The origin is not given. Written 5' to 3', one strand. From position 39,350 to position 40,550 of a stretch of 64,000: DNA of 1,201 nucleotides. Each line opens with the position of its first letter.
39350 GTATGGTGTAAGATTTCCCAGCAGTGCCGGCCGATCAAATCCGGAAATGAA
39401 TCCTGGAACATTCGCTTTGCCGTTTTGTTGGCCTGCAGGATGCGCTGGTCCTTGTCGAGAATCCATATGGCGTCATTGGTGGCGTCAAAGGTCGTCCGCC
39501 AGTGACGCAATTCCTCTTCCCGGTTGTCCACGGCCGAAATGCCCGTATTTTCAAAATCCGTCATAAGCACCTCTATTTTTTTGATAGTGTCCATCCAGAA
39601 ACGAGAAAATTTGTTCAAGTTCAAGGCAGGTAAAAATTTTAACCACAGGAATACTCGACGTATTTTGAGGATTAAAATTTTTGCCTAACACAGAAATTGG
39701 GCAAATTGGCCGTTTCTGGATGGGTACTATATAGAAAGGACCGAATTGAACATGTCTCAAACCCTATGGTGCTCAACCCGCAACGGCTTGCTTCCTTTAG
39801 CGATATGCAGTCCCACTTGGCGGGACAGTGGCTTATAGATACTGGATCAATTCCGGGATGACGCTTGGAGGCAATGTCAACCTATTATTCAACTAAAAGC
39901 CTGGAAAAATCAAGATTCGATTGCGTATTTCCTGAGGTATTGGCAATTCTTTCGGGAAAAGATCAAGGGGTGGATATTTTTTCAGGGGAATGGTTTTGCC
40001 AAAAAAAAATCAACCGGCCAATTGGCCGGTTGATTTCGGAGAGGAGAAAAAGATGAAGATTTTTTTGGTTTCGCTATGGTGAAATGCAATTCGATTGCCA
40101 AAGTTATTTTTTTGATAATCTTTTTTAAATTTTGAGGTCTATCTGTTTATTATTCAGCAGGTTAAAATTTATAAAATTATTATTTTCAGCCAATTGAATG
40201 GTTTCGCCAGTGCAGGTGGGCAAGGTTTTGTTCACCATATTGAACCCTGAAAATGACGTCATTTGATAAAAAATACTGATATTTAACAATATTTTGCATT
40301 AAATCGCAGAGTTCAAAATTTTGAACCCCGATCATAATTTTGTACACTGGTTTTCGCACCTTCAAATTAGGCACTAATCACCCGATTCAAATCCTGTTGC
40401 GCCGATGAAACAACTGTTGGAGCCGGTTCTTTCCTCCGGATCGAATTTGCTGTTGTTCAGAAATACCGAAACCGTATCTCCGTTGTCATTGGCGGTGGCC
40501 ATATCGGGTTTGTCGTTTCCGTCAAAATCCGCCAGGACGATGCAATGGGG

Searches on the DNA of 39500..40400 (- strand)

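Call 44: search_rna_families(source=window, start=39500, end=40400, threshold=evalue, max_evalue=5)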
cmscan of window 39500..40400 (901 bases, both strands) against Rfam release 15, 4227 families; matches with E-value up to 5: 20.
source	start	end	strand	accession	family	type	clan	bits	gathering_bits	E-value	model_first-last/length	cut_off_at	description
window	40003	40070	-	RF02846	Ref84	Gene; antisense;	-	32.3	52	0.048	1-87/87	no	Enterococcus sRNA 84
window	40007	40102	-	RF02379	csRNA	Gene; sRNA;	-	30.5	57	0.075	1-93/93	no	Cia-dependent small RNA csRNA1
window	40001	40068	+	RF00516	ylbH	Cis-reg; leader;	-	23.8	50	0.01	1-122/122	no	ylbH leader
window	39582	39730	-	RF04127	MIR8007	Gene; miRNA;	-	22.8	195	0.07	1-226/226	no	MIR8007 microRNA precursor family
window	40113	40162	+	RF01096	PK-HAV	Cis-reg;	-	22.8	50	3.7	1-56/56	no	HepA virus 3'-terminal pseudoknot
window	40005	40134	-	RF01470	rli38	Gene; sRNA;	-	20.7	49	3.5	1-150/150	no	Listeria sRNA rli38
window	40221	40330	-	RF04251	MIR5070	Gene; miRNA;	CL00139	19.9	100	0.7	1-116/116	no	MIR5070 microRNA precursor family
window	40238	40318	-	RF00648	MIR396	Gene; miRNA;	-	19.5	80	0.47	22-96/118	no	MIR396 microRNA precursor family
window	40003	40101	-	RF01775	RsaOG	Gene; sRNA;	-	19.3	50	2.7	1-147/147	no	RNA S.aureus Orsay G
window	39980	40035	+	RF02377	SurA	Gene; sRNA;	-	19.2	100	0.0092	1-279/279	no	SurA sRNA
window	40050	40117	+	RF01471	rliB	Gene; sRNA;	-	19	40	0.25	1-360/360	no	Listeria sRNA rliB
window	40004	40141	-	RF00444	PrrF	Gene; sRNA;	-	17.6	90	3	1-150/150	no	PrrF RNA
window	40004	40037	-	RF00902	mir-791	Gene; miRNA;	-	17.5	70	2.1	1-86/86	no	mir-791 microRNA precursor family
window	39977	40123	+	RF03532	SQ2397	Cis-reg;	-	16.9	100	2.6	1-243/243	no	Cis-regulator of HTH transcription factor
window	40084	40221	-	RF02792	sRNA162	Gene; antisense;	-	16.4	78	3.4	1-190/190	no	Archaeal Small RNA 162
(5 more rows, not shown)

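Call 49: search_dna_similar(query=window:39587-39727:-, collection=plasmids, mode=distant, max_evalue=0.001)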
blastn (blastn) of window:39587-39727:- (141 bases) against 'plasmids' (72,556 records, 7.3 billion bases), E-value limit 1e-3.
No match.
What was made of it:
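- Tried and rejected: PLSDB plasmids gave no match (call 49).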
